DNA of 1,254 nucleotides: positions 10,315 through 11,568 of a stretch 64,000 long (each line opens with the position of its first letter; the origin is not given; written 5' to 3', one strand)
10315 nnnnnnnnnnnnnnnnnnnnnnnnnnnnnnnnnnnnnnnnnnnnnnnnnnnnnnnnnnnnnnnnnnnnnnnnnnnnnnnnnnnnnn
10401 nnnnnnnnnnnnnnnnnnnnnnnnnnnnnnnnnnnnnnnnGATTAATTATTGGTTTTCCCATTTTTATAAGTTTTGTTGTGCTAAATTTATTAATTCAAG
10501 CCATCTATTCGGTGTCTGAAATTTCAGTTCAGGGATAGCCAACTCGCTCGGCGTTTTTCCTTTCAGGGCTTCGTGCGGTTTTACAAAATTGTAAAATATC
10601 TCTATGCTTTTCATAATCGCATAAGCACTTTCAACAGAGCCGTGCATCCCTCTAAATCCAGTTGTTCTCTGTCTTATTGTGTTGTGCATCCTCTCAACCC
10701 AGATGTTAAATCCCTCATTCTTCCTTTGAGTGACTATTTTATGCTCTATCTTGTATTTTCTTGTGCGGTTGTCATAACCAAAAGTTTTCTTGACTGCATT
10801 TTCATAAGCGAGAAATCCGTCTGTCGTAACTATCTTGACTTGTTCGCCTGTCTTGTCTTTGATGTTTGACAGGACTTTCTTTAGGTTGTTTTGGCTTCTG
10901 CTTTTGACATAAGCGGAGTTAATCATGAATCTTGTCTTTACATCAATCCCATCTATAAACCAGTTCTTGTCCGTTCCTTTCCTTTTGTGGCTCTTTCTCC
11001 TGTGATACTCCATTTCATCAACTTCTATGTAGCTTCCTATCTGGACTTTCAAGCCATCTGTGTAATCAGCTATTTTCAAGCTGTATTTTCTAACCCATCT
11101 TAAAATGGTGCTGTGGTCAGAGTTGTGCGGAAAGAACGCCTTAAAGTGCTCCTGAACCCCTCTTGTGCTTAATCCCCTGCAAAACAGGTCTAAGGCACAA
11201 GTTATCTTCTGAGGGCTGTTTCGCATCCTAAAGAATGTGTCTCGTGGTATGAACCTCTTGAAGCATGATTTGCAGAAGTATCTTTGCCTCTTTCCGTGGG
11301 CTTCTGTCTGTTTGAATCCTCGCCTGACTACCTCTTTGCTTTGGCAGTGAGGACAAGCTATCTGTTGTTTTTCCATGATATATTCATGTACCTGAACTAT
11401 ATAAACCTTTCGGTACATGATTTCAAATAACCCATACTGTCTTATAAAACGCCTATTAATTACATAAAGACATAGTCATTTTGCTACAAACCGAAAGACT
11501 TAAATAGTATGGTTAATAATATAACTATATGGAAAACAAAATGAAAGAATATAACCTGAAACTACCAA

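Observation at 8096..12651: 4.5-kb transposon-like island with perfect 22-bp terminal inverted repeats and an 8-9-bp target duplication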

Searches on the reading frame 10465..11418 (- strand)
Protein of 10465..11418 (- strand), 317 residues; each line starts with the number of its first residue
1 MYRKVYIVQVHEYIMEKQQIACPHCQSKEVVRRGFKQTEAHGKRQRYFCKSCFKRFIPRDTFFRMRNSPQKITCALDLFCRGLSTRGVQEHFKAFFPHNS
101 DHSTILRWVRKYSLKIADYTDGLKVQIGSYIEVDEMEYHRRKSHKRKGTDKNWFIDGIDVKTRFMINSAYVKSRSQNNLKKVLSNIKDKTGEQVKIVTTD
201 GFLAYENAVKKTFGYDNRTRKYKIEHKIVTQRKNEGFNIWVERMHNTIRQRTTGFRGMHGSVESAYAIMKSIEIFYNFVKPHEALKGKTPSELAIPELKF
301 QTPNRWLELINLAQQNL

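Call 8: search_protein_families(library=pfam, proteins=[window:10465-11418:-], max_evalue=0.01)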
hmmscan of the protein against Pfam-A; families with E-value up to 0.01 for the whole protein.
window:10465-11418:- (317 aa): 5 families
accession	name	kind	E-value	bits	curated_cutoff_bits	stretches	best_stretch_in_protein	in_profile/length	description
PF03811.18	Zn_ribbon_InsA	-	1.5e-06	28.2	26.1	1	19-52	5-34/35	InsA N-terminal domain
PF13683.12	rve_3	-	9.8e-06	25.7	26.5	1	233-290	11-67/67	Integrase core domain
PF13610.12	DDE_Tnp_IS240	-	4.5e-05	24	27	1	158-281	24-138/139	DDE domain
PF01610.23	DDE_Tnp_ISL3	-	0.00044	20.5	23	1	169-214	30-75/240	Transposase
PF00872.24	Transposase_mut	-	0.00072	19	21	1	66-214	98-246/379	Transposase, Mutator family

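Call 9: search_protein_families(library=ncbifam, proteins=[window:10465-11418:-], max_evalue=0.01)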
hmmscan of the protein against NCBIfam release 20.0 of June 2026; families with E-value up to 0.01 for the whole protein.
window:10465-11418:- (317 aa): 9 families
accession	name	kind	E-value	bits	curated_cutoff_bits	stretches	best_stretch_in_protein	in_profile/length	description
NF033587.1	transpos_IS6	equivalog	2.6e-20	73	125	1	64-280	3-202/202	IS6 family transposase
NF033558.1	transpos_IS1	equivalog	4.1e-15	56.2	100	1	22-233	1-191/199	IS1 family transposase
NF033577.2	transpos_IS481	equivalog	4.5e-12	46.1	224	1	126-292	127-282/284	IS481 family transposase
NF033543.2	transpos_IS256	equivalog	7.9e-09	35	150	1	72-214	65-207/338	IS256 family transposase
NF033550.5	transpos_ISL3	equivalog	8.1e-09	35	180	1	37-213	40-198/370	ISL3 family transposase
NF041731.2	transpos_ISH6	equivalog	1.1e-06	27.6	240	1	18-211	49-250/414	ISH6 family transposase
NF050000.1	IS1_IS1595_Zn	domain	1.4e-06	28.7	28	1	22-57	1-32/34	IS1/IS1595 family N-terminal zinc-binding domain-containing protein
NF048018.1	IS256_N_4Cys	domain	6e-06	26.8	27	1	21-56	1-31/31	transposase-like zinc-binding domain-containing protein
NF033516.0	transpos_IS3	equivalog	0.00016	21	160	1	215-292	292-367/369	IS3 family transposase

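Call 14: find_encoding_contigs(protein=window:10465-11418:-, flank=6000, max_places=10)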
Protein window:10465-11418:- (317 aa): no gene with exactly this product is on record in the collection.

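Call 15: find_homologous_proteins(query=window:10465-11376:-, max_evalue=0.00001)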
Query window:10465-11376:- (303 aa): 837 proteins with E <= 0.00001 among 1111 candidates; the best 120 are listed.
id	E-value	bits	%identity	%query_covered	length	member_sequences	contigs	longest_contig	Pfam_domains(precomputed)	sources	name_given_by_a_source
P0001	1.3e-205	699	100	100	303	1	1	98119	PF03811.18,PF13683.13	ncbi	ncbi:MAG: DDE-type integrase/transposase/recombinase [archaeon]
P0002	1.2e-169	581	84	99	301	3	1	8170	-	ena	-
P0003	1.2e-169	581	84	99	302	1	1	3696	PF13610.13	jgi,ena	-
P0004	1.1e-168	578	84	98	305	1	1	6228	PF13610.13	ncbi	-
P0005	8.1e-168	575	81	99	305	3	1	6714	PF13610.13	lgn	-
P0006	1.3e-167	575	82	98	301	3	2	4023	PF13610.13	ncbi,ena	-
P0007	4.5e-167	573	83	98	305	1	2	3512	PF13610.13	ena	-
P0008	6.8e-167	572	82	98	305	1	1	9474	PF13610.13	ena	-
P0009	2.1e-166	571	82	99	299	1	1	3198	PF13610.13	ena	-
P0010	4.1e-166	570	81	98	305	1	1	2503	-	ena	-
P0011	2.5e-165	567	80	99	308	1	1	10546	-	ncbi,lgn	-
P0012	2.8e-165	567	80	99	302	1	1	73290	-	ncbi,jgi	jgi:transposase-like protein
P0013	5.7e-165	566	80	99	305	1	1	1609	-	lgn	-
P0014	1.2e-164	565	80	99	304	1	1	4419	PF03811.18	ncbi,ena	-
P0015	5.9e-164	563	82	100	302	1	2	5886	PF03811.18,PF13610.13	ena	-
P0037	8.6e-149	513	75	98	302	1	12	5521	PF13610.13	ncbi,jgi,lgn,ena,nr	ncbi:DDE-type integrase/transposase/recombinase [Candidatus Pacearchaeota archaeon]|nr:DDE-type inte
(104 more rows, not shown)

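Call 16: find_encoding_contigs(protein=P0001, flank=6000, max_places=5)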
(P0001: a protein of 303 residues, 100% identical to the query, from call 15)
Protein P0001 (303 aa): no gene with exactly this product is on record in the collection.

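Call 17: find_encoding_contigs(protein=P0012, flank=6000, max_places=5)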
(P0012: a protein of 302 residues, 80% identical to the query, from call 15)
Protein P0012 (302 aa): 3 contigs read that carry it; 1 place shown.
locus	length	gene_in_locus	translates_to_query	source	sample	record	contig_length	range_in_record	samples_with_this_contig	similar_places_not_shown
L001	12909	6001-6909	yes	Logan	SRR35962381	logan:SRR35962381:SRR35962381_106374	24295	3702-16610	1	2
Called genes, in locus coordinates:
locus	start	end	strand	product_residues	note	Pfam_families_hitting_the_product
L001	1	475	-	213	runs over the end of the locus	PF01966:HD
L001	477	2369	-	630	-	PF02518:HATPase_c, PF00204:DNA_gyraseB, PF01751:Toprim, PF00986:DNA_gyraseB_C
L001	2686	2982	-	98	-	PF01200:Ribosomal_S28e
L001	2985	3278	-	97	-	PF01248:Ribosomal_L7Ae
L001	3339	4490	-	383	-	PF00152:tRNA-synt_2 (faint), PF01409:tRNA-synt_2d (weak), PF13393:tRNA-synt_His, PF00587:tRNA-synt_2b, PF03129:HGTP_anticodon (weak)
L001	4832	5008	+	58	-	-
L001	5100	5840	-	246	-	PF17278:DUF5343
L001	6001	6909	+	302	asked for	-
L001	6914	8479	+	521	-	PF02384:N6_Mtase, PF07669:Eco57I, PF12950:TaqI_C (weak)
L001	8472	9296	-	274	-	PF09226:Endonuc-HincII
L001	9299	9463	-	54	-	-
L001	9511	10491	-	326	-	PF00814:TsaD, PF22521:HypF_C_2 (weak)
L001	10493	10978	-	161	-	-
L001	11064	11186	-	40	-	-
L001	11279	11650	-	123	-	PF18894:PhageMetallopep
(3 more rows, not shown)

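Call 18: find_encoding_contigs(protein=P0037, flank=6000, max_places=10)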
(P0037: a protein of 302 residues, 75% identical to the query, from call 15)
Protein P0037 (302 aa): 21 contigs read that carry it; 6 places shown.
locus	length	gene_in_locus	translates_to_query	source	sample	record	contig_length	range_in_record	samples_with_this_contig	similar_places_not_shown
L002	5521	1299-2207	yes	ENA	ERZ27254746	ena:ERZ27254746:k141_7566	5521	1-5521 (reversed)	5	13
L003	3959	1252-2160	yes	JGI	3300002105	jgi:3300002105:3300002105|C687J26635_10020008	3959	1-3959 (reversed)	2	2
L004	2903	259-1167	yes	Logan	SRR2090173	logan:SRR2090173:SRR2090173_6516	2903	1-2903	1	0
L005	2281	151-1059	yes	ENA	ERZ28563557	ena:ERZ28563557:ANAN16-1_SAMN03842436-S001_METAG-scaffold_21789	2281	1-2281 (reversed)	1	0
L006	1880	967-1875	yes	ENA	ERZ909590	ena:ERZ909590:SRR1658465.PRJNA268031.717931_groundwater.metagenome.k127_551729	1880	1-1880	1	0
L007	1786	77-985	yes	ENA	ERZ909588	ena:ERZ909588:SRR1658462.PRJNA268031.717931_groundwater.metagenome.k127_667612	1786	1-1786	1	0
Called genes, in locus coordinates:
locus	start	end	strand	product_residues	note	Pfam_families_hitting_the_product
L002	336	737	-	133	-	-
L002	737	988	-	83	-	-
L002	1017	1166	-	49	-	-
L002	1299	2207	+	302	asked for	PF13610:DDE_Tnp_IS240 (faint)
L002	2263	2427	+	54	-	-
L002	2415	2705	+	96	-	-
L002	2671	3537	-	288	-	-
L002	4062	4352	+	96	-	PF09723:Zn_ribbon_8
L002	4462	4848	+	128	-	PF02150:Zn_ribbon_RPB9 (weak), PF23783:Zn_ribbon_TiaS (faint), PF01096:Zn_ribbon_TFIIS (weak)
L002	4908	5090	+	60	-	-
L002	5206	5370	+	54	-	-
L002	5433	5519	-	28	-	?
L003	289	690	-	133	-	-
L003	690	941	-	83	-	-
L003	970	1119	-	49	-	-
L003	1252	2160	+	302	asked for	PF13610:DDE_Tnp_IS240 (faint)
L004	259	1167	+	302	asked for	PF13610:DDE_Tnp_IS240 (faint)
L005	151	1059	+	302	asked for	PF13610:DDE_Tnp_IS240 (faint)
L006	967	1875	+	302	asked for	PF13610:DDE_Tnp_IS240 (faint)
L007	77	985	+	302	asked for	PF13610:DDE_Tnp_IS240 (faint)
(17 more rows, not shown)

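Call 37: find_related_loci(query=A3, collection=genome_contigs, flank=10000)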
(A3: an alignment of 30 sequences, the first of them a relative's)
Query A3 (303 aa) in genome_contigs; peptide patterns used: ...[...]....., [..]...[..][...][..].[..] (x = any residue, [..] = any of these).
274 stretches matched a pattern; 171 encode a relative of the query (tblastn E <= 1e-3); the best 80 are kept; 77 distinct loci.
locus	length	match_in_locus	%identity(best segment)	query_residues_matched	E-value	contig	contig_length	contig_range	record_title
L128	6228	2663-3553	84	8-303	6e-175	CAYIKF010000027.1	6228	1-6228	MAG TPA_asm: uncultured Gammaproteobacteria bacterium isolate ERP119705_co21_379 genome assembly, contig: NODE_16826_len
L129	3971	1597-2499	80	1-301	4e-177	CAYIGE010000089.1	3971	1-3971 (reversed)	MAG TPA_asm: Candidatus Woesearchaeota archaeon isolate ERP119705_co1_995 genome assembly, contig: NODE_43899_length_397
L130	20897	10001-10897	80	4-302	5e-170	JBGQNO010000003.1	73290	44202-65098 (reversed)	MAG: Candidatus Nanoarchaeia archaeon isolate OBJ2_061818_130_46 k141_1130693_length_73290_cov_15.1714, whole genome sho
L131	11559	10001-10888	80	8-303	1e-167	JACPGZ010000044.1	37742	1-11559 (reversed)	MAG: Candidatus Pacearchaeota archaeon isolate NC_groundwater_401_Ag_B-0.1um_33_12 GD18-4_B1_scaffold_1164093, whole gen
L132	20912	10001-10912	71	1-303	1e-157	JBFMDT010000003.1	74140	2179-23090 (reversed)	MAG: Nanoarchaeota archaeon isolate MAG226 MAG226_3, whole genome shotgun sequence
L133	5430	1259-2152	75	5-301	1e-155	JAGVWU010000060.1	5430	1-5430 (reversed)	Candidatus Pacearchaeota archaeon isolate RIFOXYC1_FULL_30_12 rifoxyc1_full_scaffold_6179, whole genome shotgun sequence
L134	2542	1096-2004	71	1-303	4e-163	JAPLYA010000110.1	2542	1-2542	MAG: Candidatus Pacearchaeota archaeon isolate LacPavin_0920_SED4_MAG_33_8 LacPavin_0920_SED4_scaffold_2905116, whole ge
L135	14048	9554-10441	70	5-300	2e-147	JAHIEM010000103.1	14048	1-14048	MAG: Nanoarchaeota archaeon isolate KR11_0.1_MetaG.mb.19 KR11_0.1_MetaG.mb.19_k141_820188, whole genome shotgun sequence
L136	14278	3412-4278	70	8-296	5e-145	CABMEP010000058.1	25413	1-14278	uncultured archaeon isolate LFW-242_1 genome assembly, contig: LFW2421_61, whole genome shotgun sequence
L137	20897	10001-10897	68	6-303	1e-144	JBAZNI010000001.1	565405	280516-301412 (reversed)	MAG: Candidatus Pacearchaeota archaeon isolate SO_2017_LW4_63 scaffold_44_c1_LW137-91_2017, whole genome shotgun sequenc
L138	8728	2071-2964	70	5-302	1e-143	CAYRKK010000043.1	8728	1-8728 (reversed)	MAG TPA_asm: Candidatus Woesearchaeota archaeon isolate SRP178699_co2_118 genome assembly, contig: NODE_8598_length_8728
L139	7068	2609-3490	69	5-299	2e-143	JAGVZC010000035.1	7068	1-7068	Candidatus Woesearchaeota archaeon isolate RIFCSPLOWO2_01_FULL_32_21 rifcsplowo2_01_scaffold_30235, whole genome shotgun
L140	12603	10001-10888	71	1-296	9e-144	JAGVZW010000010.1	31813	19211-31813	Candidatus Woesearchaeota archaeon isolate RIFCSPHIGHO2_02_FULL_28_36 rifcsphigho2_02_scaffold_3395, whole genome shotgu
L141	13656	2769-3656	71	1-296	9e-144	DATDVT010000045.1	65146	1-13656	MAG TPA_asm: Candidatus Nanoarchaeia archaeon isolate SMAG_U8091 k141_141740, whole genome shotgun sequence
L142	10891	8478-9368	70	5-302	2e-141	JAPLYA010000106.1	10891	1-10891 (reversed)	MAG: Candidatus Pacearchaeota archaeon isolate LacPavin_0920_SED4_MAG_33_8 LacPavin_0920_SED4_scaffold_2760398, whole ge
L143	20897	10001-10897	67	4-303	4e-141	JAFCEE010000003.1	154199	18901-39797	Candidatus Pacearchaeota archaeon isolate Meg22_1012_Bin_283 Meg22_1012_Bin_283_scaffold_1134, whole genome shotgun sequ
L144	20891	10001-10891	68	3-300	4e-140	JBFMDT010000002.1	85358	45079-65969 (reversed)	MAG: Nanoarchaeota archaeon isolate MAG226 MAG226_2, whole genome shotgun sequence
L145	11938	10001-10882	68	3-298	1e-139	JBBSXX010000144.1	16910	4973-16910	MAG: Nanoarchaeota archaeon isolate H51-bin135_1 H51_bin135_1_000000000144, whole genome shotgun sequence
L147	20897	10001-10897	68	1-296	1e-137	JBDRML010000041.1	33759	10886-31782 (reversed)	MAG: Candidatus Woesearchaeota archaeon isolate MEGAHIT-group-1.829 k141_10455651, whole genome shotgun sequence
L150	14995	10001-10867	66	11-299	2e-131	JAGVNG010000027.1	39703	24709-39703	MAG: Nanoarchaeota archaeon isolate DeMMO3_40 c_000000004898, whole genome shotgun sequence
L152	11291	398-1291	69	3-299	6e-141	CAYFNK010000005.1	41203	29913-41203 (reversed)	MAG TPA_asm: Candidatus Woesearchaeota archaeon isolate ERP019367_co1_17 genome assembly, contig: NODE_1011_length_41203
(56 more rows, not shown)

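Call 43: search_protein_families(library=pfam, proteins=[L129:317-1042:-, L129:1061-1510:-, L129:2561-2932:-, L129:2975-3367:-, L132:5717-6007:-, L132:6270-8006:-, L132:8012-8584:-, L132:8577-8870:-, L132:8875-9852:-, L132:10917-11702:+], max_evalue=0.001)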
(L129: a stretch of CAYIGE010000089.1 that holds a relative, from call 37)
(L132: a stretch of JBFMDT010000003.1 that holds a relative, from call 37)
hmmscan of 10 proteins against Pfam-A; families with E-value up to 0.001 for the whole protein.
L129:317-1042:- (242 aa): 1 family
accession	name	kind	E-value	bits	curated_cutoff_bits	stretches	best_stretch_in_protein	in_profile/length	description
PF00227.31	Proteasome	-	5e-16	59.3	22.4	1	4-187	7-178/189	Proteasome subunit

L129:1061-1510:- (150 aa): 0 families

L129:2561-2932:- (124 aa): 0 families

L129:2975-3367:- (131 aa): 0 families

L132:5717-6007:- (97 aa): 0 families

L132:6270-8006:- (579 aa): 1 family
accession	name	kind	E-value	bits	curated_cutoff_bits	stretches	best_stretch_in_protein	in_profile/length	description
PF07282.18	Cas12f1-like_TNB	-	2.5e-19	69.6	26.3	1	494-568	1-60/60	Cas12f1-like, TNB domain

L132:8012-8584:- (191 aa): 1 family
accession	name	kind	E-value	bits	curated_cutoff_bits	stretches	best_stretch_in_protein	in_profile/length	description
PF01930.23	Cas_Cas4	-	9.6e-07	29.5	22.7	1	10-179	5-147/160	Domain of unknown function DUF83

L132:8577-8870:- (98 aa): 1 family
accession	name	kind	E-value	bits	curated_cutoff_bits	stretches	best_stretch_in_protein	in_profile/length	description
PF09827.14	CRISPR_Cas2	-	4.2e-17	62.5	23.8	1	1-74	1-73/74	CRISPR associated protein Cas2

L132:8875-9852:- (326 aa): 1 family
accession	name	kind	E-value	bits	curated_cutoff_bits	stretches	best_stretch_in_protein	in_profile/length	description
PF01867.21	Cas_Cas1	-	5.1e-75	252.7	22.3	1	4-281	2-281/283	CRISPR associated protein Cas1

L132:10917-11702:+ (262 aa): 3 families
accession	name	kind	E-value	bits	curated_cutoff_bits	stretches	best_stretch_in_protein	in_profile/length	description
PF01555.25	N6_N4_Mtase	-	6.5e-54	183.6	26.7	1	33-248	1-220/221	DNA methylase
PF01170.24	UPF0020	-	0.00019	21.7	22.3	0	25-56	115-143/197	RMKL-like, methyltransferase domain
PF08241.18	Methyltransf_11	-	0.0005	21.1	21.2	0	67-82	79-94/95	Methyltransferase domain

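Call 44: search_protein_families(library=pfam, proteins=[L132:11698-12261:-, L135:8166-8450:-, L135:8457-9422:-, L135:10449-11429:-, L135:11563-11871:+, L135:11871-12689:+, L136:2699-3097:+, L136:4342-5007:+, L137:15925-17070:+, L137:17063-18172:-], max_evalue=0.001)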
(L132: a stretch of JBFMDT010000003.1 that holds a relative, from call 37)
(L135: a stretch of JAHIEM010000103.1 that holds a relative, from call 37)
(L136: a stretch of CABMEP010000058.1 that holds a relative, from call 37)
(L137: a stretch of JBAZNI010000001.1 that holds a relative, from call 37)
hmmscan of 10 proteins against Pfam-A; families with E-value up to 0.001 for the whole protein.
L132:11698-12261:- (188 aa): 0 families

L135:8166-8450:- (95 aa): 1 family
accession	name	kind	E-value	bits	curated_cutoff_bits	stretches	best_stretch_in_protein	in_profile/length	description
PF14213.11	DUF4325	-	3.3e-13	49.6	23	1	20-80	3-63/64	STAS-like domain of unknown function (DUF4325)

L135:8457-9422:- (322 aa): 2 families
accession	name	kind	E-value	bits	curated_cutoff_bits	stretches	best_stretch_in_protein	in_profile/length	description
PF13581.12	HATPase_c_2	-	1.2e-05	25.7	27.4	1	125-229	23-109/127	Histidine kinase-like ATPase domain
PF02518.31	HATPase_c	-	5.4e-05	24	26.4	1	132-188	4-63/111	Histidine kinase-, DNA gyrase B-, and HSP90-like ATPase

L135:10449-11429:- (327 aa): 6 families
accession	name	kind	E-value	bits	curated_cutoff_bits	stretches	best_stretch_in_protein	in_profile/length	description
PF13412.12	HTH_24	-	2.4e-24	85.1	21.9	2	12-59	1-48/48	Winged helix-turn-helix DNA-binding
PF13404.12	HTH_AsnC-type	-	9.6e-20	70.6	27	2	181-222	1-42/42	AsnC-type helix-turn-helix domain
PF01037.27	AsnC_trans_reg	-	5.5e-07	29.8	25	1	84-136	5-59/73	Lrp/AsnC ligand binding domain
PF01047.28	MarR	-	3.5e-06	27.2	24.6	0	19-62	8-51/59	MarR family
PF12840.13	HTH_20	-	4.6e-05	23.8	27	0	29-60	19-50/51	Helix-turn-helix domain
PF13545.12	HTH_Crp_2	-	0.00049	20.5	27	0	32-67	26-64/70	Crp-like helix-turn-helix domain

L135:11563-11871:+ (103 aa): 0 families

L135:11871-12689:+ (273 aa): 0 families

L136:2699-3097:+ (133 aa): 0 families

L136:4342-5007:+ (222 aa): 3 families
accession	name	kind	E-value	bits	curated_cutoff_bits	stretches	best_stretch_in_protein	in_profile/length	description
PF18780.6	HNH_repeat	-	7e-21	74.8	26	2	13-67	1-54/54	Homing endonuclease associated repeat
PF01844.29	HNH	-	1.7e-12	47.7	21.4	1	175-219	1-46/47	HNH endonuclease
PF14279.12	HNH_5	-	8.9e-09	35.6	27.5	1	175-220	1-46/56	HNH endonuclease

L137:15925-17070:+ (382 aa): 0 families

L137:17063-18172:- (370 aa): 2 families
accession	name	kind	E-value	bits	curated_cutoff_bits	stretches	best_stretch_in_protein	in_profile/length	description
PF01555.25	N6_N4_Mtase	-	4.9e-23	82.7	26.7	2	81-192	112-220/221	DNA methylase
PF03602.21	Cons_hypoth95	-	0.00055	20.1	24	0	154-260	42-144/182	Conserved hypothetical protein 95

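Call 45: search_protein_families(library=pfam, proteins=[L137:19305-20183:-, L141:3701-4354:+, L141:4419-5288:+, L143:7923-8546:+, L143:8701-9633:-, L143:10903-11742:+, L144:7347-8081:+, L144:8102-8968:-, L144:8978-9730:-, L145:9282-9638:-], max_evalue=0.001)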
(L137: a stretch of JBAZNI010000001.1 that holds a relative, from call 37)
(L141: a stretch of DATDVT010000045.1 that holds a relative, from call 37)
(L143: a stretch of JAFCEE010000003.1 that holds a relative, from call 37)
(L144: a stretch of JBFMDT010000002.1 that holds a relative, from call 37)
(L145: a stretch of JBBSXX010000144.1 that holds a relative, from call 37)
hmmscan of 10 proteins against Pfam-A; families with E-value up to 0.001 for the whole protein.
L137:19305-20183:- (293 aa): 1 family
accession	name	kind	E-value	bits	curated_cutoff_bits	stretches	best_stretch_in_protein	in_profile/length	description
PF25678.1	DUF7946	-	4.2e-07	30.6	27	1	35-153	1-121/183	Domain of unknown function (DUF7946)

L141:3701-4354:+ (218 aa): 2 families
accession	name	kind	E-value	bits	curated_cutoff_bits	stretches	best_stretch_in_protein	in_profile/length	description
PF00702.32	Hydrolase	-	5e-12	47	26.4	1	20-196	1-191/191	haloacid dehalogenase-like hydrolase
PF13419.12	HAD_2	-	1.6e-08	35.3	23.8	1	75-199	45-175/178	Haloacid dehalogenase-like hydrolase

L141:4419-5288:+ (290 aa): 1 family
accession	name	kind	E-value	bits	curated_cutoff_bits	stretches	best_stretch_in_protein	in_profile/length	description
PF00923.25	TAL_FSA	-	3.4e-26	92.7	27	1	3-261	1-245/285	Transaldolase/Fructose-6-phosphate aldolase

L143:7923-8546:+ (208 aa): 0 families

L143:8701-9633:- (311 aa): 1 family
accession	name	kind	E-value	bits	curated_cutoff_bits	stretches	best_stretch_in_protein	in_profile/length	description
PF01972.22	SDH_protease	-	2e-10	40.6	31.3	1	65-135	90-160/286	ClpP-like SDH-type serine proteinase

L143:10903-11742:+ (280 aa): 4 families
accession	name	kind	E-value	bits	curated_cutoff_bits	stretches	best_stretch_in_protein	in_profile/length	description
PF01555.25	N6_N4_Mtase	-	1.4e-68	231.6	26.7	1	38-260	1-220/221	DNA methylase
PF03602.21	Cons_hypoth95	-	1.1e-08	35.4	24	0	3-53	79-130/182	Conserved hypothetical protein 95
PF02086.21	MethyltransfD12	-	3.4e-05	24.1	22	0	10-53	151-199/253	D12 class N6 adenine-specific DNA methyltransferase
PF01170.24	UPF0020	-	5.1e-05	23.5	22.3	0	214-235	21-42/197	RMKL-like, methyltransferase domain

L144:7347-8081:+ (245 aa): 1 family
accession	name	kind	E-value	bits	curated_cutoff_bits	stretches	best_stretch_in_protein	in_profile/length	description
PF15515.12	MvaI_BcnI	-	3.9e-54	184.5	25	1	11-240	3-227/227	MvaI/BcnI restriction endonuclease family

L144:8102-8968:- (289 aa): 3 families
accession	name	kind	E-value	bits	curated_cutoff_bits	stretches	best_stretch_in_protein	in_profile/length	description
PF01555.25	N6_N4_Mtase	-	5e-31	108.8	26.7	2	27-110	134-220/221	DNA methylase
PF13847.12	Methyltransf_31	-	0.00027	21.1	27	0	70-121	2-55/145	Methyltransferase domain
PF01170.24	UPF0020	-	0.00074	19.7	22.3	0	71-165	28-144/197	RMKL-like, methyltransferase domain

L144:8978-9730:- (251 aa): 0 families

L145:9282-9638:- (119 aa): 0 families
